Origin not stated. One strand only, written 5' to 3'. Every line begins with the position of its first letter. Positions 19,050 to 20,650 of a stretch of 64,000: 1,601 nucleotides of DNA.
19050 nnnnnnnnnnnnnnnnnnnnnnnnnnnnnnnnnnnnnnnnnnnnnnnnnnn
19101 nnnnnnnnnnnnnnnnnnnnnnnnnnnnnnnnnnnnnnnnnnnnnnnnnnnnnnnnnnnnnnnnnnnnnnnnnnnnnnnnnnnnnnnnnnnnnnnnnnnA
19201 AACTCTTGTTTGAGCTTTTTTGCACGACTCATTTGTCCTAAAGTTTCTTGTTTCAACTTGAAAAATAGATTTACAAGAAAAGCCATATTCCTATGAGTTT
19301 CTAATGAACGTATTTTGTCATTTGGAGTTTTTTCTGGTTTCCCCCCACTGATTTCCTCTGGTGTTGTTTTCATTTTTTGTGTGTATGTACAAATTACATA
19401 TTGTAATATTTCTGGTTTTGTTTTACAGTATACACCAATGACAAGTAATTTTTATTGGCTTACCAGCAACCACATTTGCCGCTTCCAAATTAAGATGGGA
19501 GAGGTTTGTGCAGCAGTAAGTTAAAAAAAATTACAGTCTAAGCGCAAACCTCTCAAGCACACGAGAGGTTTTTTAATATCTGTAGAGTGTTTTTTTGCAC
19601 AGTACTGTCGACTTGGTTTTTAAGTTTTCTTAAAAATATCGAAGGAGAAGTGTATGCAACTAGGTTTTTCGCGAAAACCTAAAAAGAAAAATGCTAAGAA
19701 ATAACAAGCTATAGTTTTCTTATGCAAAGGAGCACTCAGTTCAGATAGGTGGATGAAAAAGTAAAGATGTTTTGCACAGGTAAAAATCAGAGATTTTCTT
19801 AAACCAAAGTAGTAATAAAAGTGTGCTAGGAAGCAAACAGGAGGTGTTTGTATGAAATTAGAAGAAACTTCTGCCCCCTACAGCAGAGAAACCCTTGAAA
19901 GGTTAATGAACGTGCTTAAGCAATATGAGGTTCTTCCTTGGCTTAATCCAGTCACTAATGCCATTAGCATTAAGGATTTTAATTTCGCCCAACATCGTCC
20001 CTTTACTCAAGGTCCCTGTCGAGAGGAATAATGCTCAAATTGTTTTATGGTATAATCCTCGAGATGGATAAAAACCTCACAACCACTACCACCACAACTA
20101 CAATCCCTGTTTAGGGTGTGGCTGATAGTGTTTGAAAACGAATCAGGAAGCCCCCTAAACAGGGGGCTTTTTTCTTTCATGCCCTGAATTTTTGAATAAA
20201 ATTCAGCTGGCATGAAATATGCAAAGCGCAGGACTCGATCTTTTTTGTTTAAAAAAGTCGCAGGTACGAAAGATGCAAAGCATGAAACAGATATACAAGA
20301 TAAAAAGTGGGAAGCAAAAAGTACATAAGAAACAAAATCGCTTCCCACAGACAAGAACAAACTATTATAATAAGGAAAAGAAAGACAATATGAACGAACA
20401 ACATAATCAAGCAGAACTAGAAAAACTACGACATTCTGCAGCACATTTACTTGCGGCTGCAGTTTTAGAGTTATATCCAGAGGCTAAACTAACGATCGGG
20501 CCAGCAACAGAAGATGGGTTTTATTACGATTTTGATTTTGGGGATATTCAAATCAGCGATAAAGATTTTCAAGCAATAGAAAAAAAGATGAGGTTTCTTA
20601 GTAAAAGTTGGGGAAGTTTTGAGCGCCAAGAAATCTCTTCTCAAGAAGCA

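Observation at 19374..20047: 850-bp low-coding region upstream of thrS with switch-like hairpins and two SD-equipped micro-ORFs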

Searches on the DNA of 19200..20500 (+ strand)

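Call 4: search_rna_families(source=window, start=19200, end=20500, threshold=evalue, max_evalue=10, show_alignments=3)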
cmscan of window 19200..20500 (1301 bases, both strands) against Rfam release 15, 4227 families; matches with E-value up to 10: 22.
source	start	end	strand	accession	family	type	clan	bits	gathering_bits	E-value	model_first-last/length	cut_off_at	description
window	20027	20176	+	RF01859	Phe_leader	Cis-reg; leader;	-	32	55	0.0044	1-125/125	no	Phenylalanine leader peptide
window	20068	20176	+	RF00506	Thr_leader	Cis-reg; leader;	-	29.1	55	0.0044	1-118/118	no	Threonine operon leader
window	20141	20232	-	RF01859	Phe_leader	Cis-reg; leader;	-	26.9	55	0.059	1-125/125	no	Phenylalanine leader peptide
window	20101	20173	+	RF02552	RcsR1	Gene; sRNA;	-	25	60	0.015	1-96/96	no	RcsR1 sRNA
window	20099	20170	+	RF03464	mir-465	Gene; miRNA;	CL00136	22.6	65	0.096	1-79/79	no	mir-465 microRNA precursor family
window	20068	20203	-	RF01770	rimP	Cis-reg; leader;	-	22.2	47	0.75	1-102/102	no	Gammaprotebacteria rimP leader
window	20093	20180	-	RF00659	mir-365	Gene; miRNA;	-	21.7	62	0.17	1-86/86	no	mir-365 microRNA precursor family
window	20147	20219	-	RF02591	Spy1786666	Gene; sRNA;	-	21.3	64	0.32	1-87/87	no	S. pyogenes small RNA 1786666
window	19523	19577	+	RF01859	Phe_leader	Cis-reg; leader;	-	21.3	55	1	1-125/125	no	Phenylalanine leader peptide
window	20105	20174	+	RF02270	nse_sRNA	Gene;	-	19.3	75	2.2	1-73/73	no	Neisseria sigma-E sRNA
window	19515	19596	+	RF01770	rimP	Cis-reg; leader;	-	19.1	47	3.5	1-102/102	no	Gammaprotebacteria rimP leader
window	20175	20217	-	RF03339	mir-3047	Gene; miRNA;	-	18.6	53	1.6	9-51/61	no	mir-3047 microRNA precursor family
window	20391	20467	+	RF00112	CyaR_RyeE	Gene; sRNA;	-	18.5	47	2.6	1-85/85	no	CyaR/Rye RNA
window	20144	20258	-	RF04180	BTnc231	Gene; sRNA;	-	18.4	80.4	0.59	1-154/154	no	Bacteroides sRNA BTnc231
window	20111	20175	+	RF00513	Trp_leader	Cis-reg; leader;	-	17.4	41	1.9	1-100/100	no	Tryptophan operon leader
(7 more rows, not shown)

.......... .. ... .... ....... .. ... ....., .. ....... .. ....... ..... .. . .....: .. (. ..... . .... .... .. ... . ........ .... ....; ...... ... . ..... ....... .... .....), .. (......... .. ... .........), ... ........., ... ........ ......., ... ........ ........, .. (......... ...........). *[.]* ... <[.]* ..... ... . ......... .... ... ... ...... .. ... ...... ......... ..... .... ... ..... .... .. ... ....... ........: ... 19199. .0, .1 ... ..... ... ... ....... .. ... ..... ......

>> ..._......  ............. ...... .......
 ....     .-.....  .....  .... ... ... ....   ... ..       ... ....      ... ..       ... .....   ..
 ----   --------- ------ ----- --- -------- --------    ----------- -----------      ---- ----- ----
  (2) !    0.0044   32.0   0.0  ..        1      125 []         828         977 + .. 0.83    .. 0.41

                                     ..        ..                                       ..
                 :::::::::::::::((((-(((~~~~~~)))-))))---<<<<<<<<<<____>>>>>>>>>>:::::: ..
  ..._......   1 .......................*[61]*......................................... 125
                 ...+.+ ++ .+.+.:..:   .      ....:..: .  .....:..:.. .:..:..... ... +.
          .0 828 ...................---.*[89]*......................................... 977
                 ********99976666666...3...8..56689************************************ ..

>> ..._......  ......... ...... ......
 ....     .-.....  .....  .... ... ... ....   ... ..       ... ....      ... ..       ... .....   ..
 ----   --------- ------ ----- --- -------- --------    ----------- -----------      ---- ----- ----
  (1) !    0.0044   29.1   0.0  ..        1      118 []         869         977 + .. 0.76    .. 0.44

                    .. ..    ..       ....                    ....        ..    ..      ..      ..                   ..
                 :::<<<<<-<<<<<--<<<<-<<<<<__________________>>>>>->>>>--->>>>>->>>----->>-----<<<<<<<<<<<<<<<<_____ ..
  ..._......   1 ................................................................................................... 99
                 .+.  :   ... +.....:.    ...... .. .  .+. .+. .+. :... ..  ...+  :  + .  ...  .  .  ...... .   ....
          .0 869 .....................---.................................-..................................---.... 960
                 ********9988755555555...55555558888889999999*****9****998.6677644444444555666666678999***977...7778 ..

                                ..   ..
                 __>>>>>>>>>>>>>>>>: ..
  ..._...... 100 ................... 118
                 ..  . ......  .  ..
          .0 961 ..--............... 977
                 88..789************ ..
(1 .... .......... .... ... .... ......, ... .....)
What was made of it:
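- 20064..20114 (+): Thr leader peptide ORF, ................*. Eight Thr codons lie at 20079-20102. A longer form starting at 20031 overlaps the ORF59 stop (TAATG) but is not conserved. Sub-threshold Rfam matches: Thr_leader 29.1 bits and Phe_leader 32.0 bits (call 4).
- On Rfam Thr_leader (RF00506) and Phe_leader (RF01859): 29.1 and 32.0 bits, both at E = 0.0044 in a 1.3-kb search (call 4).
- Closest known: Classical leader-peptide transcription attenuators of enterobacteria. Same: The window's Thr element is the best sub-threshold match to Rfam Thr_leader and Phe_leader (call 4).
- The best Rfam matches in the gap are Phe_leader and Thr_leader, both at E = 0.0044 and both below threshold (call 4).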

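Call 57: build_rna_model(alignment_id=A2)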
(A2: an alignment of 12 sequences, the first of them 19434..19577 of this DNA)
Model R1 built from alignment A2 (12 sequences, 158 columns); structure: RNAalifold consensus.
model positions 151; base pairs 20; branch points 1; effective number of sequences 1.97; information 0.59 bits per position. Calibrated on 0.2 Mb of random sequence (short: E-values are rough).
structure used (alignment columns):
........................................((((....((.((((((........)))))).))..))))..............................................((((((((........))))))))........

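Call 58: search_with_rna_model(model_id=R1, sources=[window, L001, L002, L003, L004, L005, L006, L007, L008, L009, L010, L011, L012, L013, L014, L015, L016, L017, L018, L019, L020, L021, L022, L023, L024, L025, L026, L027, L028, L029, L030, L031, L032, L033, L034, L035, L036, L037, L038, L039, L040, L041, L042, L043, L044, L045, L046, L047, L048, L049, L050, L051, L052, L053, L054, L055, L056, L057, L058, L059, L060, L061, L062, L063, L064, L065, L066, L067, L068, L069, L070, L071, L072, L073, L074, L075, L076, L077, L078, L079, L080, L081, L083, L084, L085, L087, L089, L090, L091, L092, L093, L094], max_evalue=1)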
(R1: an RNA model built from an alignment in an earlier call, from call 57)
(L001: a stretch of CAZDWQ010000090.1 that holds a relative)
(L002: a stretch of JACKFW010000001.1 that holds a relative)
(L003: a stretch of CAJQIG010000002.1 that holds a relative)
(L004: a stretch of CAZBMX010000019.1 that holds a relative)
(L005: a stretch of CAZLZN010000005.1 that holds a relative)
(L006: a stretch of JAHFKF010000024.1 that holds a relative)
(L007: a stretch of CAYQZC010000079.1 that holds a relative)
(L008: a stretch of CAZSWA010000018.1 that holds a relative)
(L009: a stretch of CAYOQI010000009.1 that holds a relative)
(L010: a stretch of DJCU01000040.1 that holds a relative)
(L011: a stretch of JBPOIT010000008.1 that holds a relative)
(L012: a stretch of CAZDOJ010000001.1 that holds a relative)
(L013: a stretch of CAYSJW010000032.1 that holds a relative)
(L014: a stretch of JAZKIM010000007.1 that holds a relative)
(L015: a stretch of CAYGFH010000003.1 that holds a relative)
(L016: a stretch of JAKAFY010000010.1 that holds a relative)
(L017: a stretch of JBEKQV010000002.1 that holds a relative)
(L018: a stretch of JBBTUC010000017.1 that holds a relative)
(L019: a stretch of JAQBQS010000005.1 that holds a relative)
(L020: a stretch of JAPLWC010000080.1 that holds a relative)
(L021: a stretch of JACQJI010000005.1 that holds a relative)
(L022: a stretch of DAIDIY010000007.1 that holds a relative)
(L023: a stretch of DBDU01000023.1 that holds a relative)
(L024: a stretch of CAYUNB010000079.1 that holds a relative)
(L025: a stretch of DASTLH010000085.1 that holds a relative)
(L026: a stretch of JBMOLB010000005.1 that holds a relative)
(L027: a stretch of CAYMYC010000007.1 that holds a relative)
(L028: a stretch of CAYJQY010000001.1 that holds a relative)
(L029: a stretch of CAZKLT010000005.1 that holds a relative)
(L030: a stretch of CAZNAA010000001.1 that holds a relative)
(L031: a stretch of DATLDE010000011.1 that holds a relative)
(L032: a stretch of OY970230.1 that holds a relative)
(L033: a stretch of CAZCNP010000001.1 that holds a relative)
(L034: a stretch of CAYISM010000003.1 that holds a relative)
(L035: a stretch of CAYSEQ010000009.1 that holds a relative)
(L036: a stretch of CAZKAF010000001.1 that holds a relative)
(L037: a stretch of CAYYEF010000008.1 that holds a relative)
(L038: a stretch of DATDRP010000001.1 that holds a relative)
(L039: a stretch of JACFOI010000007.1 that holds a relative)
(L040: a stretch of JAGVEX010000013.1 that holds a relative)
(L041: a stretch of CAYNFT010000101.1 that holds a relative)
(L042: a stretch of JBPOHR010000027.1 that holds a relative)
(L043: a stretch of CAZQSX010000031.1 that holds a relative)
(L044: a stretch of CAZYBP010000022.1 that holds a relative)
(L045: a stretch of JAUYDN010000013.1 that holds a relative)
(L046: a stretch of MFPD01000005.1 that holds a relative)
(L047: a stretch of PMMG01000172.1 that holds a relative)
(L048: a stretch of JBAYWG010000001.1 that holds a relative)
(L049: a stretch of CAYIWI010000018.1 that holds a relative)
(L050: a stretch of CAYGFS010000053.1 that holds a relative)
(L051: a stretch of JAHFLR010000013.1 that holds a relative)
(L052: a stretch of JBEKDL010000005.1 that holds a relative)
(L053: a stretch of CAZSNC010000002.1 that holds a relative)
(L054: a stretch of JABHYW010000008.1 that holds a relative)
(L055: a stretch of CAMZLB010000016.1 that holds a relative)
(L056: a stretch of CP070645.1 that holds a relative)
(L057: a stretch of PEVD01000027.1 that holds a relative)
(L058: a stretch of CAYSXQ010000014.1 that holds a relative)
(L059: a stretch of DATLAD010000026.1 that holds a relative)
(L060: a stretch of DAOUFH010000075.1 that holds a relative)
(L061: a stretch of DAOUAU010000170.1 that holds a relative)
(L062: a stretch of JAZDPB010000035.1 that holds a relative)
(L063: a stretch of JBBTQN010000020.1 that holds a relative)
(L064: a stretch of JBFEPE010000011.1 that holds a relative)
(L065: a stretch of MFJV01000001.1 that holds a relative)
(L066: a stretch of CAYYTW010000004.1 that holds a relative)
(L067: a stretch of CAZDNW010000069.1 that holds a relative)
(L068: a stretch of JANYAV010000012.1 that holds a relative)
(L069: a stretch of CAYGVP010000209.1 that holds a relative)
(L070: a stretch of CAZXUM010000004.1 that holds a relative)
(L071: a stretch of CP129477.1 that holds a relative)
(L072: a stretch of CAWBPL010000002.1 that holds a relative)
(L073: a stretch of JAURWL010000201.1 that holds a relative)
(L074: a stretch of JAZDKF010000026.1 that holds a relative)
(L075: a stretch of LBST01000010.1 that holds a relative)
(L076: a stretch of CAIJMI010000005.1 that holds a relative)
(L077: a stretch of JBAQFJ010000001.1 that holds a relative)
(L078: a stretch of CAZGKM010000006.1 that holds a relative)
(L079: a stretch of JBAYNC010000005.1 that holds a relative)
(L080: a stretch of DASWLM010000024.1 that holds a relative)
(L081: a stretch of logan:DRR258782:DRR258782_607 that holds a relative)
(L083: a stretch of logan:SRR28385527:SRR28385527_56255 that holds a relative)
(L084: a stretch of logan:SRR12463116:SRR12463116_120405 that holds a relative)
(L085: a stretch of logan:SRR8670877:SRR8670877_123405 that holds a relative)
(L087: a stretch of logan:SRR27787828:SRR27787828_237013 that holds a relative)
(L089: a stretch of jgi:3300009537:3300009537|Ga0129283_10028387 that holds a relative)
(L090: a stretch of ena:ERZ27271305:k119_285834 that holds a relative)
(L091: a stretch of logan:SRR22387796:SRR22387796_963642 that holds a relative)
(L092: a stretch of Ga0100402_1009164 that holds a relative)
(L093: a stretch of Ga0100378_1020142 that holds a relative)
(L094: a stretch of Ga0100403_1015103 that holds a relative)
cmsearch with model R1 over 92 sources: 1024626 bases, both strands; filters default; matches with E-value up to 1: 38.
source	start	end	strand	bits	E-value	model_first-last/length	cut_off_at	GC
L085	2195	2344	+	170.9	9.1e-29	1-151/151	no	0.32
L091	1714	1863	+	170.3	1.1e-28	1-151/151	no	0.33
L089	1666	1819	+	169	2.1e-28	1-151/151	no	0.35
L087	2160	2313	+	168.1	3e-28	1-151/151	no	0.32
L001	182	330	+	165.4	9.9e-28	1-151/151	no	0.34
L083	1135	1279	+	163.5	2.2e-27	1-151/151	no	0.37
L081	2163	2310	+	162.9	2.9e-27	1-151/151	no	0.39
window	19433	19577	+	160.5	8.1e-27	1-151/151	no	0.39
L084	533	675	+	158.7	1.8e-26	1-151/151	no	0.36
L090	1742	1886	+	154.9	9.1e-26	1-151/151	no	0.4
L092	1085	1226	+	146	4.4e-24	1-151/151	no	0.35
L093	1154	1295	+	146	4.4e-24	1-151/151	no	0.35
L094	897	1039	+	134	8e-22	1-151/151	no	0.38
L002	5246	5393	+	130.6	3.5e-21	1-151/151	no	0.36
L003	5034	5181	+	113.9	4.8e-18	1-151/151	no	0.39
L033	5529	5665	+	39.7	0.00048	1-151/151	no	0.34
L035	91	218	+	39.5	0.00051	1-151/151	no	0.35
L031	8932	9041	+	36.4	0.002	1-151/151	no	0.33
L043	8994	9129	+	31.6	0.016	1-151/151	no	0.31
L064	7849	8004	-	28.3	0.068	1-151/151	no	0.33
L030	8844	8974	+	28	0.075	1-151/151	no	0.37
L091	1719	1826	-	28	0.078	1-151/151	no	0.31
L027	5060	5172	+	27.9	0.079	1-151/151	no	0.39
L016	8934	9080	+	25.4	0.24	1-151/151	no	0.37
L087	2165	2276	-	25.3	0.24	1-151/151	no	0.3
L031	9496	9592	+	25.3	0.25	1-151/151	no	0.34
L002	3725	3857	-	24.9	0.3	1-151/151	no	0.32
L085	2200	2307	-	24.7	0.32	1-151/151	no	0.3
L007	780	898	+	24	0.44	1-151/151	no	0.46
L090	2366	2477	+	23.5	0.55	1-151/151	no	0.37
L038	1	34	+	23.4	0.55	113-151/151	5'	0.41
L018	3233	3376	+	23.3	0.6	1-151/151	no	0.4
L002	5730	5846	+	23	0.66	1-151/151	no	0.32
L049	5025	5148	+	23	0.66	1-151/151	no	0.42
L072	8902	9012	+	22.8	0.74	1-151/151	no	0.32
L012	8881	9017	+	22.7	0.77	1-151/151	no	0.39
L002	10481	10581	+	22.4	0.88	1-151/151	no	0.28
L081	2151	2277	-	22.2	0.94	1-151/151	no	0.36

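Call 77: search_with_rna_model(model_id=R1, sources=[window, L001, L002, L003, L081, L083, L084, L085, L087, L089, L090, L091, L092, L094, L096, L097, L098, L099], max_evalue=0.001, make_alignment=true)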
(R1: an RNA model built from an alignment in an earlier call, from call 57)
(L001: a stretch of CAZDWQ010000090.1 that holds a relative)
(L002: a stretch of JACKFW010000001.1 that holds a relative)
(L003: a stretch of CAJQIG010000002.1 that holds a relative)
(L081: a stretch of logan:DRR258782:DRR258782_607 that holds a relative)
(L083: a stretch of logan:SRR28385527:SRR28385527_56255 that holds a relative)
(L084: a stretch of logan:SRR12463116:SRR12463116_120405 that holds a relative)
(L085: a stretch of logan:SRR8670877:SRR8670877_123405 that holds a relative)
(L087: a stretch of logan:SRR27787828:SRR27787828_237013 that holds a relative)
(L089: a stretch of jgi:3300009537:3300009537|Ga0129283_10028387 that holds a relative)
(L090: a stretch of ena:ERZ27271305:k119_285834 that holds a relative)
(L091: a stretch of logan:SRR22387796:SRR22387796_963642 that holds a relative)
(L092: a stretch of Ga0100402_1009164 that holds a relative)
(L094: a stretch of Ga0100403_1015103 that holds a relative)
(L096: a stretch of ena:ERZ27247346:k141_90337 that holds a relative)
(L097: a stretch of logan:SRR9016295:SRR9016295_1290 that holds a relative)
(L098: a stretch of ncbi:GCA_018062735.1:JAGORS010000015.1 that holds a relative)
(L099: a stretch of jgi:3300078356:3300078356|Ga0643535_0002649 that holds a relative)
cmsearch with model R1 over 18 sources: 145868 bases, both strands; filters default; matches with E-value up to 0.001: 15.
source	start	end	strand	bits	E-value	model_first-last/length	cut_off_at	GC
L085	2195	2344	+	170.9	1.3e-29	1-151/151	no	0.32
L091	1714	1863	+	170.3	1.6e-29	1-151/151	no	0.33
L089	1666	1819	+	169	3e-29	1-151/151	no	0.35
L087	2160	2313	+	168.1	4.3e-29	1-151/151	no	0.32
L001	182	330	+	165.4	1.4e-28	1-151/151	no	0.34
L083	1135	1279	+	163.5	3.1e-28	1-151/151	no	0.37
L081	2163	2310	+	162.9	4.1e-28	1-151/151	no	0.39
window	19433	19577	+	160.5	1.2e-27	1-151/151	no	0.39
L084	533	675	+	158.7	2.5e-27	1-151/151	no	0.36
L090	1742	1886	+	154.9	1.3e-26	1-151/151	no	0.4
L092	1085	1226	+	146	6.2e-25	1-151/151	no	0.35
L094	897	1039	+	134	1.1e-22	1-151/151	no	0.38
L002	5246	5393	+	130.6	5e-22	1-151/151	no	0.36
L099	1989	2137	+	119.6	6.1e-20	1-151/151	no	0.36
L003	5034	5181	+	113.9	6.9e-19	1-151/151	no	0.39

Alignment A6: 15 matches aligned to the model, 155 columns, each read 5' to 3' on its own strand. Consensus structure (alignment columns), stored with it:
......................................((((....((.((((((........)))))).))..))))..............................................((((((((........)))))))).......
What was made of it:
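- The covariance model finds it at 114-171 bits in 15 loci, each directly upstream of an ORF59 homologue (calls 58, 77).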
